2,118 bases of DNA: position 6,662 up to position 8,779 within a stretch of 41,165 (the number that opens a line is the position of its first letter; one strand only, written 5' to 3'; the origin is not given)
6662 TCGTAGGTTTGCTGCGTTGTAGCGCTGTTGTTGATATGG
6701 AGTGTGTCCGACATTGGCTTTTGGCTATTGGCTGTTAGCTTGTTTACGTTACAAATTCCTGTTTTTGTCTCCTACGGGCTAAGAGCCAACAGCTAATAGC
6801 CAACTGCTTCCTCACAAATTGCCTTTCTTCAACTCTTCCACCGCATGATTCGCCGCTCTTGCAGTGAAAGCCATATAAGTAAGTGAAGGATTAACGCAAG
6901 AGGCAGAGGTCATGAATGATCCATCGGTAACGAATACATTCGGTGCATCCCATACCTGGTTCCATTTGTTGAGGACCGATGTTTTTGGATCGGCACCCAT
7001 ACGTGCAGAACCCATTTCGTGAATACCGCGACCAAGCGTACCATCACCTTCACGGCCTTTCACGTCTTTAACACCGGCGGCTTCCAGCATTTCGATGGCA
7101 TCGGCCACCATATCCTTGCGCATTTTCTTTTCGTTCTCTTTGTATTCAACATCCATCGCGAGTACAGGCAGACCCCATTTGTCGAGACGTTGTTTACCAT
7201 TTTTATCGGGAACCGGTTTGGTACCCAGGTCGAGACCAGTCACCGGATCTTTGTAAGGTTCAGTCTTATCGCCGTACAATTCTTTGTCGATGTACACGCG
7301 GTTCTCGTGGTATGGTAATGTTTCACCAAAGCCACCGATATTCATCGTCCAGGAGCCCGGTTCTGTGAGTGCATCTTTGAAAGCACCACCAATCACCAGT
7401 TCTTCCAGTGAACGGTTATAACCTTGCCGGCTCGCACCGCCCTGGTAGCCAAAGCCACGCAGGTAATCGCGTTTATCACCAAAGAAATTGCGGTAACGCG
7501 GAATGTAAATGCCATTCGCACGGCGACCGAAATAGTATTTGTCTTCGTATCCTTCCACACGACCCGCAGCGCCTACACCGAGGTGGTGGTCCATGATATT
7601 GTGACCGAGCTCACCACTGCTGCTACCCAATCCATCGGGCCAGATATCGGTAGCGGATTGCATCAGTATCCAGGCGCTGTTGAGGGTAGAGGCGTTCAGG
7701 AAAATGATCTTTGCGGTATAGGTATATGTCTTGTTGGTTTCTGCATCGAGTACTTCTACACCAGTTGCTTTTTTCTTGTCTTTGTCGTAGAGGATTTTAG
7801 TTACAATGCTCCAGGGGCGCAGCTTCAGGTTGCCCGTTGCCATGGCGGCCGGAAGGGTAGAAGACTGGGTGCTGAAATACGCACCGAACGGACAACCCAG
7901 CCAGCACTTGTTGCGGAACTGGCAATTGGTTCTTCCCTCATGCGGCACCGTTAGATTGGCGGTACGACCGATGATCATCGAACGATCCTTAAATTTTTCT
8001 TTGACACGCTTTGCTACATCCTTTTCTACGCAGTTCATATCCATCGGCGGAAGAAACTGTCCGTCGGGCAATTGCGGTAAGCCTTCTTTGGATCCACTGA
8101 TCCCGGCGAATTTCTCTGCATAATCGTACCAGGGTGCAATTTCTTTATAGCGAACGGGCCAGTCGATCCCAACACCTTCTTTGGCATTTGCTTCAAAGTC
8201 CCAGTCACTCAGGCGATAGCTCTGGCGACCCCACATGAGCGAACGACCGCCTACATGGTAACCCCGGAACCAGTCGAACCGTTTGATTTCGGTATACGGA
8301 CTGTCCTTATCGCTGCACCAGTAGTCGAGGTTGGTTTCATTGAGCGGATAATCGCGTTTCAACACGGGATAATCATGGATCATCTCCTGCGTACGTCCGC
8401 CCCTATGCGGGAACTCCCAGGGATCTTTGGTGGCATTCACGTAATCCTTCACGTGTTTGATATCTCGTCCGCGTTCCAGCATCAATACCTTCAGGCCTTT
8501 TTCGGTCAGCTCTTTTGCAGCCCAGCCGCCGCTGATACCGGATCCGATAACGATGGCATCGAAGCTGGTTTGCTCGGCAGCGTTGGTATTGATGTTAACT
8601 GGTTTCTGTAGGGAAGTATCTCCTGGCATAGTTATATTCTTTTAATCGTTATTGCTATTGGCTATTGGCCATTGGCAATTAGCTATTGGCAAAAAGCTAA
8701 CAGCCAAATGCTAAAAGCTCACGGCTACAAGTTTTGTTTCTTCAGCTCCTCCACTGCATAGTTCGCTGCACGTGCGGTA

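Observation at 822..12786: Five tandem FAD/GMC dehydrogenase catalytic-subunit paralogs share one TAT-lipoprotein small subunit in a single operon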

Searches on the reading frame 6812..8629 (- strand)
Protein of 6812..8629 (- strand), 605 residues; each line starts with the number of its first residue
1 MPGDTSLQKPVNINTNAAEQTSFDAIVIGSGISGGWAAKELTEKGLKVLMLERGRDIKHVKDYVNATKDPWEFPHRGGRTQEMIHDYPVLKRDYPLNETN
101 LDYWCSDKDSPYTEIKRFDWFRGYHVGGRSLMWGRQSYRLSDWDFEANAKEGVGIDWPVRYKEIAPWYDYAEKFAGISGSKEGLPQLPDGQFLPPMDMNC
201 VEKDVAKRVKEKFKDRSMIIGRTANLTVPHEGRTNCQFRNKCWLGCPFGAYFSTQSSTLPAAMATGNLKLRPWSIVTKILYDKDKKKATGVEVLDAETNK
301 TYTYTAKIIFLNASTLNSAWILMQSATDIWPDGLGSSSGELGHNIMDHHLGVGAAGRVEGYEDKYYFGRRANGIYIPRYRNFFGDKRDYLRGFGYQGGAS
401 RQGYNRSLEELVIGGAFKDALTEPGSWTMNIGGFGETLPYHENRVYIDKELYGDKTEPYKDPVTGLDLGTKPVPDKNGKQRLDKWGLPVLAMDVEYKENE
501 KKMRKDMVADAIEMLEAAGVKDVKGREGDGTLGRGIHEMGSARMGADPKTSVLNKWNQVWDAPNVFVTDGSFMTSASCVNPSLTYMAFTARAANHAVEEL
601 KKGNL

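Call 3: search_protein_families(library=pfam, proteins=[window:6812-8629:-], max_evalue=0.01)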
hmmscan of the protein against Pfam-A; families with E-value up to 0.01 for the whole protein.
window:6812-8629:- (605 aa): 6 families
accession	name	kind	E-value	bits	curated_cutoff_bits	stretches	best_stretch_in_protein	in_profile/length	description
PF05199.19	GMC_oxred_C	-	6.5e-21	75.8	24.6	1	482-588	12-138/139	GMC oxidoreductase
PF00732.25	GMC_oxred_N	-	2e-16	60.9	23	1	116-348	17-216/218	GMC oxidoreductase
PF01266.30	DAO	-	2.8e-05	24.2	27.9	1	24-58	1-35/353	FAD dependent oxidoreductase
PF13450.12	NAD_binding_8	-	8e-05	23.3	21.9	1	27-57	1-31/68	NAD(P)-binding Rossmann-like domain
PF00890.30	FAD_binding_2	-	0.0011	18.8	20.4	1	24-54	1-31/414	FAD binding domain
PF07992.20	Pyr_redox_2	-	0.0012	18.8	26.1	1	24-59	2-37/291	Pyridine nucleotide-disulphide oxidoreductase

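Call 4: search_protein_families(library=ncbifam, proteins=[window:6812-8629:-], max_evalue=0.01)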
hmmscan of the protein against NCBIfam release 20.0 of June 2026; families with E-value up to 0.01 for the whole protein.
window:6812-8629:- (605 aa): 30 families (the best 25 are shown)
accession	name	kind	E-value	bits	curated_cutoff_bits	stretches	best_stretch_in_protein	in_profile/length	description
NF058674.1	CholsOxChoxAB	equivalog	1.6e-15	56.6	850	2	536-595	472-531/535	cholesterol oxidase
NF002550.0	PRK02106.1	subfamily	3.9e-15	55.4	605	1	249-326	197-271/563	choline dehydrogenase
TIGR03970.1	mycofact_MftG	equivalog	6.8e-13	48.4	387.45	2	494-594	382-484/487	mycofactocin dehydrogenase MftG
TIGR02462.1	pyranose_ox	equivalog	6.6e-11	41.8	544.9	1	471-600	427-547/548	pyranose oxidase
TIGR01810.1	betA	equivalog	9e-11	41.1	732.1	1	250-326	191-264/532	choline dehydrogenase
NF053717.1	VnlPnlRedVprA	equivalog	9.1e-08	31.4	600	1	19-65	3-49/481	vinyl phenol reductase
TIGR04542.1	GMC_mycofac_2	equivalog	1.9e-06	27.2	400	0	491-594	323-423/425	mycofactocin system GMC family oxidoreductase MftG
TIGR02032.1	GG-red-SF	subfamily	3.7e-06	26.8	158.8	1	23-58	1-36/297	geranylgeranyl reductase family protein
TIGR02730.1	carot_isom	equivalog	5.3e-05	22.2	586.9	1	23-53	1-31/493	carotenoid isomerase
NF002480.1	PRK01747.1-1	equivalog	0.00038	19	540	1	14-56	240-282/645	bifunctional tRNA (5-methylaminomethyl-2-thiouridine)(34)-methyltransferase MnmC2/FAD-dependent 5-carboxymethylaminomethyl-2-thiouridine(34)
NF003585.0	PRK05249.1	equivalog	0.0009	18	465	1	19-56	3-40/464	Si-specific NAD(P)(+) transhydrogenase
NF007450.0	PRK10015.1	subfamily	0.0011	17.8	466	1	21-55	4-38/429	FAD-dependent oxidoreductase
NF005508.0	PRK07121.1-1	equivalog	0.0013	17.4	537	1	11-54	9-52/497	FAD-binding protein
NF004992.0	PRK06370.1-4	equivalog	0.0014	17.2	629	1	20-53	2-35/459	FAD-containing oxidoreductase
TIGR01790.1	carotene-cycl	subfamily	0.0015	17.7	209.5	1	24-63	1-40/387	lycopene cyclase family protein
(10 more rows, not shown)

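Call 9: search_solved_structures(query=window:6812-8629:-, max_evalue=0.001, show_alignments=2)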
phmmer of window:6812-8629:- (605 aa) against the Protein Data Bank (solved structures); distinct sequences matched with E-value up to 0.001: 12.
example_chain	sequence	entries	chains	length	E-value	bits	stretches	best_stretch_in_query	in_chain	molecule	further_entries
8k6k_A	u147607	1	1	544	1.6e-32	116.4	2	19-452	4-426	Fructose dehydrogenase (N1146A) large subunit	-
8xcm_A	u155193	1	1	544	2.2e-32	115.9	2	19-451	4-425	Fructose dehydrogenase large subunit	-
7w2j_A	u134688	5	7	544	2.5e-32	115.7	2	19-451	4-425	Fructose dehydrogenase large subunit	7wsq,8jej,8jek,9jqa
8k6j_A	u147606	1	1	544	8.2e-32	114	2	19-451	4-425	Fructose dehydrogenase (H1147A) large subunit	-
8xcn_A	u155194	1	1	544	3.1e-31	112.1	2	19-451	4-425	Fructose dehydrogenase large subunit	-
6a2u_B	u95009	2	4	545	1.2e-29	106.8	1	22-354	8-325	Glucose dehydrogenase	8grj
8hdd_A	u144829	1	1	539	1.6e-29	106.5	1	22-354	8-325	Glucose dehydrogenase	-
7dve_A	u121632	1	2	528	3.1e-11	46.1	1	482-600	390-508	6'''-hydroxyparomomycin C oxidase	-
7qf8_A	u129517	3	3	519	3.7e-11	45.8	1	482-601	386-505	GMC oxidoreductase family protein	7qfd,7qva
9fl2_A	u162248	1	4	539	5.2e-08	35.4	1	483-597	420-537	pyranose oxidase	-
1kdg_A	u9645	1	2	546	0.00013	24.2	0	20-107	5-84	cellobiose dehydrogenase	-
1naa_A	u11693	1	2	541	0.00047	22.3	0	21-107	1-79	Cellobiose dehydrogenase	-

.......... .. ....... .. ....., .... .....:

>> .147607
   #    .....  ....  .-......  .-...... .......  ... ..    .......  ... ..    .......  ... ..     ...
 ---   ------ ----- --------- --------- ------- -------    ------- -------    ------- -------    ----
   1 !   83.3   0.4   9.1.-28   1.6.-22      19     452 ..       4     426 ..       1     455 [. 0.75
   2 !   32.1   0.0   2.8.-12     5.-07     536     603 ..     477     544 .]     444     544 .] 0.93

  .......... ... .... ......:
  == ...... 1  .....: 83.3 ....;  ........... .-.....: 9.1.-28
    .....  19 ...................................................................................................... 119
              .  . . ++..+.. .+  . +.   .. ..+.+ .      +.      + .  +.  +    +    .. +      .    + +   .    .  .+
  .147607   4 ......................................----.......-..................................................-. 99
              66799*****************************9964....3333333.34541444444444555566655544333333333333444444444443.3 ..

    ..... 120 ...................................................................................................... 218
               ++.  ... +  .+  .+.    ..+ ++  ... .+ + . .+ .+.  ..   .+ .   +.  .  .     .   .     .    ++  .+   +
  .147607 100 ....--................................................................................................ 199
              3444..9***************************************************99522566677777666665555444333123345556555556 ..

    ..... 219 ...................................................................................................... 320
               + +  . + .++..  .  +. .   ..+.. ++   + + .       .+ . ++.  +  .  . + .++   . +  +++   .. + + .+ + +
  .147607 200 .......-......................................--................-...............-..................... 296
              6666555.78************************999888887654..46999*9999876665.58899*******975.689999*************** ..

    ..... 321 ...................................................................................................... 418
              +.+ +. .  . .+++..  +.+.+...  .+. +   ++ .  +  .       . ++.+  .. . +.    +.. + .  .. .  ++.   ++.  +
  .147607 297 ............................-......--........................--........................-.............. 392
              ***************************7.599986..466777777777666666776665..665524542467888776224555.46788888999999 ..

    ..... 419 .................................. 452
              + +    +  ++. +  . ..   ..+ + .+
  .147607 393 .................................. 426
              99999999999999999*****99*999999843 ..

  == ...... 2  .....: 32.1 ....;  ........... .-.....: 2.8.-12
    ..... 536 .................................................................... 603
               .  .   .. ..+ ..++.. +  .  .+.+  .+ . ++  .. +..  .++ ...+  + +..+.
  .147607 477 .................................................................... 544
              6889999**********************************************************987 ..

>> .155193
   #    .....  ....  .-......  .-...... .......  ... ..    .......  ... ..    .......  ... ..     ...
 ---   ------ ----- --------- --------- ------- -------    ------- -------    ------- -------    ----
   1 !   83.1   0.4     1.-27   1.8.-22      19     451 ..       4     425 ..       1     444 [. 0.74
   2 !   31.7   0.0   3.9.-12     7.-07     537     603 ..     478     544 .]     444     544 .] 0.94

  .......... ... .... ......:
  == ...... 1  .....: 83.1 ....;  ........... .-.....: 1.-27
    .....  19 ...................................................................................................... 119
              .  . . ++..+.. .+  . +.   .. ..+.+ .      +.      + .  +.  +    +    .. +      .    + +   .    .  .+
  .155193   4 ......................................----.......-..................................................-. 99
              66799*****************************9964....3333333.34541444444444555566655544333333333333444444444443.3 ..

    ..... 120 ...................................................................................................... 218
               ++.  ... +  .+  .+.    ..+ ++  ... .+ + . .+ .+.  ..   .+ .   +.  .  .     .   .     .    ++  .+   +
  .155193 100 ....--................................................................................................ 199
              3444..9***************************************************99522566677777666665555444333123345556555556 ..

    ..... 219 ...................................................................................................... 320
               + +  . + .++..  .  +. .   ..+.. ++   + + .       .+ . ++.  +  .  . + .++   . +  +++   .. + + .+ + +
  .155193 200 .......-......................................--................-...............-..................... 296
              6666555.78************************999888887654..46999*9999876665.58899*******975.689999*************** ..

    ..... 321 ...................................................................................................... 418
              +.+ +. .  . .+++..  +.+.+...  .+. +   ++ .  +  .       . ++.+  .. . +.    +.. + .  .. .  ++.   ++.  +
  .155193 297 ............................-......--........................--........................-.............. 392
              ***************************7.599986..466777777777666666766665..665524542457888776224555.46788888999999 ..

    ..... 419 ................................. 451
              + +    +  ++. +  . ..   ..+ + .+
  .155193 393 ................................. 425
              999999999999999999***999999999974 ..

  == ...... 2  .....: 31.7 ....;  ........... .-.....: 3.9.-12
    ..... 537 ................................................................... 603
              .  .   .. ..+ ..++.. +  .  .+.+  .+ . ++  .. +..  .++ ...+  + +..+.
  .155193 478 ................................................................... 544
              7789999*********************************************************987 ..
